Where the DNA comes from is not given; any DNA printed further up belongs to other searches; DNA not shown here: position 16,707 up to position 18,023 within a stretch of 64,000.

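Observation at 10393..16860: RHS/YD polymorphic toxin with N-terminal secreted lipase domain and a short hydrophobic, Lys-tailed C-terminal tip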

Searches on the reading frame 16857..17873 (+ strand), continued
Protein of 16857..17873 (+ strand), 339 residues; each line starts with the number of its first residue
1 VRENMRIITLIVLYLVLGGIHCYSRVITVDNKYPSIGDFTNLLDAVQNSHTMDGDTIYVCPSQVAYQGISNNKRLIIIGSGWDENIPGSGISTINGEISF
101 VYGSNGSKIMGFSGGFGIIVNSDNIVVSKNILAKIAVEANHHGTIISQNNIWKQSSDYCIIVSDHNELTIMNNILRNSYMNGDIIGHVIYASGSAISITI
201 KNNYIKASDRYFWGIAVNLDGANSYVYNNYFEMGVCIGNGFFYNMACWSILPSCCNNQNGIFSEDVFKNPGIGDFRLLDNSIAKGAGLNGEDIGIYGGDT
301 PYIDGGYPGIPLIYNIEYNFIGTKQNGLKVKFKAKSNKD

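Call 38: search_protein_families(library=pfam, proteins=[L006:4888-9342:+, L007:11052-15890:+, L008:11045-15271:+, L011:10999-15675:+, L012:8609-12589:+, L019:11026-14373:+, L018:11010-13292:+], max_evalue=0.001)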
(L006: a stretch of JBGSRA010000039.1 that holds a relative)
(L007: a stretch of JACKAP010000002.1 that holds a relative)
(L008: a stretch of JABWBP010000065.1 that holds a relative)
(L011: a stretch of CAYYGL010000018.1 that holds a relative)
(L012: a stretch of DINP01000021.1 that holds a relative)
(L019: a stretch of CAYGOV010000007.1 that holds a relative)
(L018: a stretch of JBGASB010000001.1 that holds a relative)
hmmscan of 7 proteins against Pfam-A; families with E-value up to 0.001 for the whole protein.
L006:4888-9342:+ (1485 aa): 6 families
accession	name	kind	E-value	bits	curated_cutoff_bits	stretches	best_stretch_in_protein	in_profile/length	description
PF00082.27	Peptidase_S8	-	7.8e-36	124.3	21.8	2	491-622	150-274/288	Subtilase family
PF18911.6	PKD_4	-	5.3e-15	55.7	27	1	784-835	18-70/85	PKD domain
PF00801.26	PKD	-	2.9e-11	43.6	23.5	1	783-834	14-66/80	PKD domain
PF13860.13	FlgD_ig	-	5e-07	30.1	27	1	1409-1471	12-74/79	FlgD Ig-like domain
PF18962.6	Por_Secre_tail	-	3.2e-06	27.8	27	1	1401-1481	2-73/75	Secretion system C-terminal sorting domain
PF08310.17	LGFP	-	6.3e-06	26.9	22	0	694-726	18-49/53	LGFP repeat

L007:11052-15890:+ (1613 aa): 7 families
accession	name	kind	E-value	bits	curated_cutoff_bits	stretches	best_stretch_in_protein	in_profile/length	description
PF00082.27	Peptidase_S8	-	1e-31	110.8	21.8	2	503-618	157-274/288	Subtilase family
PF18911.6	PKD_4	-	6.4e-13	49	27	1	783-854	15-85/85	PKD domain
PF00801.26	PKD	-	2.4e-08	34.3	23.5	1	778-848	7-76/80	PKD domain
PF07495.19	Y_Y_Y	-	9.6e-08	32.3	26.6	0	895-928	30-62/65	Y_Y_Y domain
PF00028.23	Cadherin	-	7.4e-06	26.7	28.8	0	923-992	13-76/93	Cadherin domain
PF08310.17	LGFP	-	7.1e-05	23.5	22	0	732-778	2-48/53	LGFP repeat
PF00404.24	Dockerin_1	-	0.00056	20.5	22.9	0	1532-1577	2-51/57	Dockerin type I domain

L008:11045-15271:+ (1409 aa): 9 families
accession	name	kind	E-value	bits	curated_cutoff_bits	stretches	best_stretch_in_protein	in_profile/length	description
PF07495.19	Y_Y_Y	-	2.2e-14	53.6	26.6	0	214-247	28-61/65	Y_Y_Y domain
PF13620.12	CarboxypepD_reg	-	2.4e-11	44.3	32.3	1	730-787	12-70/82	Carboxypeptidase regulatory-like domain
PF08308.17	PEGA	-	4.1e-10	39.9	20.8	1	900-965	2-64/71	PEGA domain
PF18962.6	Por_Secre_tail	-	2.4e-08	34.6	27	1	1326-1399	2-67/75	Secretion system C-terminal sorting domain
PF13860.13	FlgD_ig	-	4.7e-08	33.3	27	1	1339-1396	17-75/79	FlgD Ig-like domain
PF00404.24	Dockerin_1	-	0.00012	22.6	22.9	1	1080-1134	1-51/57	Dockerin type I domain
PF13715.12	CarbopepD_reg_2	-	0.00025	21.4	32.2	0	749-792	27-70/88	CarboxypepD_reg-like domain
PF17210.9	SdrD_B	-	0.00036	21.1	29.7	0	731-781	23-74/112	SdrD B-like domain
PF07819.20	PGAP1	-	0.0004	20.7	24.3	1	498-554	82-131/233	PGAP1-like alpha/beta domain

L011:10999-15675:+ (1559 aa): 5 families
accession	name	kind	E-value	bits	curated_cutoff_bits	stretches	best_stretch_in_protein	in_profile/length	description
PF05547.17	Peptidase_M6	-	5e-25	88.8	22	1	85-324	49-285/294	Immune inhibitor A peptidase M6, catalytic domain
PF17963.7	Big_9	-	7.9e-09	36.7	23.6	0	976-1067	1-88/89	Bacterial Ig domain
PF18962.6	Por_Secre_tail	-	2.4e-08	34.6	27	1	1480-1555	2-73/75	Secretion system C-terminal sorting domain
PF17803.7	Cadherin_4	-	2.3e-07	31.6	25.1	0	1257-1310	2-50/71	Bacterial cadherin-like domain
PF07495.19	Y_Y_Y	-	0.00011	22.4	26.6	0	677-707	28-57/65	Y_Y_Y domain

L012:8609-12589:+ (1327 aa): 4 families
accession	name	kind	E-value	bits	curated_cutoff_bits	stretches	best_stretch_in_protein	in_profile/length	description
PF00082.27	Peptidase_S8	-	2.4e-13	50.5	21.8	1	487-618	167-288/288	Subtilase family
PF18911.6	PKD_4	-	3.5e-13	49.9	27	1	757-833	11-85/85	PKD domain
PF00801.26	PKD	-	2.6e-10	40.6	23.5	1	768-820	16-69/80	PKD domain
PF08310.17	LGFP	-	0.00058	20.6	22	0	677-710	19-51/53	LGFP repeat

L019:11026-14373:+ (1116 aa): 3 families
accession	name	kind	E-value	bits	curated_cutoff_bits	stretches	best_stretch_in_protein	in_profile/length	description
PF18676.6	MBG_2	-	1.1e-147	481.3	25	7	884-957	1-71/72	MBG domain (YGX type)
PF18962.6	Por_Secre_tail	-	2.9e-13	50.3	27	1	1055-1115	2-75/75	Secretion system C-terminal sorting domain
PF07495.19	Y_Y_Y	-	0.0006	20.1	26.6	0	209-241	29-60/65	Y_Y_Y domain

L018:11010-13292:+ (761 aa): 3 families
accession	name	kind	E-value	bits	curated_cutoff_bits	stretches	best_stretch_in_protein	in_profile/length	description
PF19081.6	Ig_7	-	8.6e-31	106.5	27.3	2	322-405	1-84/84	Ig-like domain CHU_C associated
PF13585.12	CHU_C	-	1e-21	77.3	27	1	669-759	1-86/86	CHU_C Type IX secretion signal domain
PF17963.7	Big_9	-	1.2e-05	26.5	23.6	1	573-663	1-88/89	Bacterial Ig domain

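Call 41: search_protein_families(library=pfam, proteins=[L032:10995-17558:+, L032:17571-20957:+, L081:10357-14553:+, L021:11010-18494:+], max_evalue=0.001)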
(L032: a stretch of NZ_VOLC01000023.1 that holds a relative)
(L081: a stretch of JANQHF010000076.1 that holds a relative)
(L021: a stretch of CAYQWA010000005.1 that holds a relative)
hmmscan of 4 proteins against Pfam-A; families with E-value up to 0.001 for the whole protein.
L032:10995-17558:+ (2188 aa): 4 families
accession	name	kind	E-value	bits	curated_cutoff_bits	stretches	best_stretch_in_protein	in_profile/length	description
PF07705.17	CARDB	-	4.3e-64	213.5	22.7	6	1734-1842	2-98/101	CARDB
PF01833.30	TIG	-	3e-24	85.3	20.9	2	559-638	1-83/84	IPT/TIG domain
PF07495.19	Y_Y_Y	-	6.4e-07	29.6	26.6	0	439-468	32-60/65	Y_Y_Y domain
PF19077.6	Big_13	-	0.00038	21.3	27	0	342-387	49-93/102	Bacterial Ig-like domain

L032:17571-20957:+ (1129 aa): 3 families
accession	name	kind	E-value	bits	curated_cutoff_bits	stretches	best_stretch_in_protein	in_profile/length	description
PF05593.20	RHS_repeat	-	1.3e-120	392.4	22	16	449-485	1-37/38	RHS Repeat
PF25023.1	TEN_YD-shell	-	1.3e-10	40.4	50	0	530-624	42-137/909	Teneurin YD-shell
PF20148.4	DUF6531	-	7.7e-08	33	24.1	1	39-109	4-73/74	Domain of unknown function (DUF6531)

L081:10357-14553:+ (1399 aa): 9 families
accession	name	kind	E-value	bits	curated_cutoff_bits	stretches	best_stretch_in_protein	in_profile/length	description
PF18911.6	PKD_4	-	7e-12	45.7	27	1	1005-1053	25-72/85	PKD domain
PF18962.6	Por_Secre_tail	-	1.2e-08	35.6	27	1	1323-1396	3-74/75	Secretion system C-terminal sorting domain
PF00801.26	PKD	-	1.9e-07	31.4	23.5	1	1010-1052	26-68/80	PKD domain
PF00561.26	Abhydrolase_1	-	1e-06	29.1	25.8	1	189-224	55-90/245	alpha/beta hydrolase fold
PF02450.21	LCAT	-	8.8e-06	25.6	21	1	189-258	108-167/392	Lecithin:cholesterol acyltransferase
PF07819.20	PGAP1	-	0.00015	22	24.3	0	198-256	81-132/233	PGAP1-like alpha/beta domain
PF07705.17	CARDB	-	0.00017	22.2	22.7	1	1161-1270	2-99/101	CARDB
PF12697.13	Abhydrolase_6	-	0.00082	20.5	26.3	0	196-255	57-94/217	Alpha/beta hydrolase family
PF06028.17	DUF915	-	0.00084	19.2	22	0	201-228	101-128/255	Alpha/beta hydrolase of unknown function (DUF915)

L021:11010-18494:+ (2495 aa): 1 family
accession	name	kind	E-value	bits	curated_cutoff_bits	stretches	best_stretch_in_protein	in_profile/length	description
PF00041.27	fn3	-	6.3e-11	42.8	25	1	578-657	2-77/84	Fibronectin type III domain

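Call 58: search_protein_families(library=ncbifam, proteins=[L070:9995-11029:+, L070:11043-12347:+, L056:11031-12329:+, L063:4807-5631:+, L067:10968-12185:+, L060:9586-13593:+], max_evalue=0.01)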
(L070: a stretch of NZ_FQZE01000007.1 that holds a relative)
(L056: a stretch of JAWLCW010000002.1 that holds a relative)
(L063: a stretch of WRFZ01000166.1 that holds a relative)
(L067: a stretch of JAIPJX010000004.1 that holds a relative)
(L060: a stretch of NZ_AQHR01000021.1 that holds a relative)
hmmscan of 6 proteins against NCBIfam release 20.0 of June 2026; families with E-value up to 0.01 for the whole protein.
L070:9995-11029:+ (345 aa): 0 families

L070:11043-12347:+ (435 aa): 2 families
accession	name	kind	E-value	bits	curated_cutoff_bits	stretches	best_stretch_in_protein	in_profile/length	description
TIGR04183.1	Por_Secre_tail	domain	1.6e-10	40.8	23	1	362-434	1-71/72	T9SS type A sorting domain-containing protein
NF038113.1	T9SSA_dep_M36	equivalog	4.8e-08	31.6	885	1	356-434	789-868/869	T9SS-dependent M36 family metallopeptidase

L056:11031-12329:+ (433 aa): 5 families
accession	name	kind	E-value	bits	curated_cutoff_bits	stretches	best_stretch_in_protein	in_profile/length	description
TIGR04183.1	Por_Secre_tail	domain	1.7e-10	40.7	23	1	360-433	1-72/72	T9SS type A sorting domain-containing protein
NF038113.1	T9SSA_dep_M36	equivalog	5.3e-09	34.8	885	1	351-433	786-869/869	T9SS-dependent M36 family metallopeptidase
NF050177.1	TapA_OM_Porphy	equivalog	0.00072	18.4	500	1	357-432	470-543/544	TapA/TapC family T9SS-dependent outer membrane protein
NF052323.1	T9SSA_dep_M6i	equivalog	0.00091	17.3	600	1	357-425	957-1030/1043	T9SS-dependent M6-like inactivated metalloprotease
NF033708.1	T9SS_Cterm_ChiA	domain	0.0034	17.2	40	1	384-431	5-54/55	T9SS sorting signal type C domain-containing protein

L063:4807-5631:+ (275 aa): 0 families

L067:10968-12185:+ (406 aa): 1 family
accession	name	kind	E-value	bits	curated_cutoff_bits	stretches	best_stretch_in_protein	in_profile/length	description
NF033765.2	gliding_CglD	equivalog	4.7e-06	24.7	400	1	259-324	167-231/1124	adventurous gliding motility lipoprotein CglD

L060:9586-13593:+ (1336 aa): 5 families
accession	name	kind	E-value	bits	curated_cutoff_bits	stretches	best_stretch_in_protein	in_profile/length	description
TIGR02608.1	delta_60_rpt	domain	8.5e-33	112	76.5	3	553-596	3-45/55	delta-60 repeat domain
TIGR04183.1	Por_Secre_tail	domain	1.9e-09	37.4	23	1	1260-1336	1-72/72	T9SS type A sorting domain-containing protein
NF047446.1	barrel_OmpL47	domain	6.8e-07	29.7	40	0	484-503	42-61/68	OmpL47-type beta-barrel domain-containing protein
NF052323.1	T9SSA_dep_M6i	equivalog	2.1e-06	26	600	1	1261-1325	961-1027/1043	T9SS-dependent M6-like inactivated metalloprotease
NF038113.1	T9SSA_dep_M36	equivalog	1.6e-05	23.3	885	1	1258-1334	793-867/869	T9SS-dependent M36 family metallopeptidase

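Call 80: fold_search(model_id=the predicted structure, library=viral)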
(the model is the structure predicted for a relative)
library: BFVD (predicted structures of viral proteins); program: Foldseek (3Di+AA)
matches with E <= 10: 354; with E <= 0.001: 1
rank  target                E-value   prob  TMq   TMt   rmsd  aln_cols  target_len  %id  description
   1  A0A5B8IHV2            6.1e-04  1.00  0.44  0.34  19.2       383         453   13  Uncharacterized protein [Mimiviridae sp. ChoanoV1]
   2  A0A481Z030            1.7e-03  1.00  0.43  0.20   6.3       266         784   14  Uncharacterized protein [Mimivirus LCMiAC01]
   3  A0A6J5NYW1            5.0e-03  0.99  0.33  0.26  10.4       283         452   12  DUF1565 domain-containing protein [uncultured Caudovirales phage]
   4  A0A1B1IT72            6.4e-03  1.00  0.40  0.45   9.2       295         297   10  (no name in the UniProt tables at hand)
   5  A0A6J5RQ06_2          1.2e-02  1.00  0.44  0.20   5.3       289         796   13  Parallel beta-helix repeat [uncultured Caudovirales phage]
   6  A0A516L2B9            1.3e-02  0.99  0.39  0.39   8.3       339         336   17  (no name in the UniProt tables at hand)
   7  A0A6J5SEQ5            1.3e-02  0.99  0.39  0.27   9.8       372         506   12  Uncharacterized protein [uncultured Caudovirales phage]
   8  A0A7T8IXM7            1.4e-02  0.99  0.40  0.14   9.8       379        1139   13  (no name in the UniProt tables at hand)
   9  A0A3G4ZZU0            1.4e-02  0.96  0.35  0.20   9.1       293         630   17  Right handed beta helix domain-containing protein [Harvfovirus sp.]
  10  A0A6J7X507            1.5e-02  0.98  0.41  0.21  10.4       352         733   12  Uncharacterized protein [uncultured Caudovirales phage]
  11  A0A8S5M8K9            1.6e-02  0.99  0.39  0.41  10.8       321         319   12  Plasmin and fibronectin-binding protein A protein, Adhesion, Fibronectin, Plasminogen.95A [Caudovirales sp. ctCiv1]
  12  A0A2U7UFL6            1.6e-02  0.99  0.35  0.20   9.5       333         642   12  Beta helix incomplete domain containing protein [Pandoravirus macleodensis]
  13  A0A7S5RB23            1.7e-02  0.75  0.28  0.16  23.4       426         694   13  (no name in the UniProt tables at hand)
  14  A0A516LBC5            1.9e-02  0.98  0.27  0.40   8.0       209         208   10  (no name in the UniProt tables at hand)
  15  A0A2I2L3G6            2.6e-02  0.99  0.40  0.13   9.1       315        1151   14  Collagen-like protein [Orpheovirus IHUMI-LCC2]
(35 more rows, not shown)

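Call 82: search_protein_families(library=padloc, proteins=[window:16869-17873:+], max_evalue=0.001)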
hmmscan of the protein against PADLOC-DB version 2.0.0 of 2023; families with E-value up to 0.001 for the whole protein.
window:16869-17873:+ (335 aa): 0 families
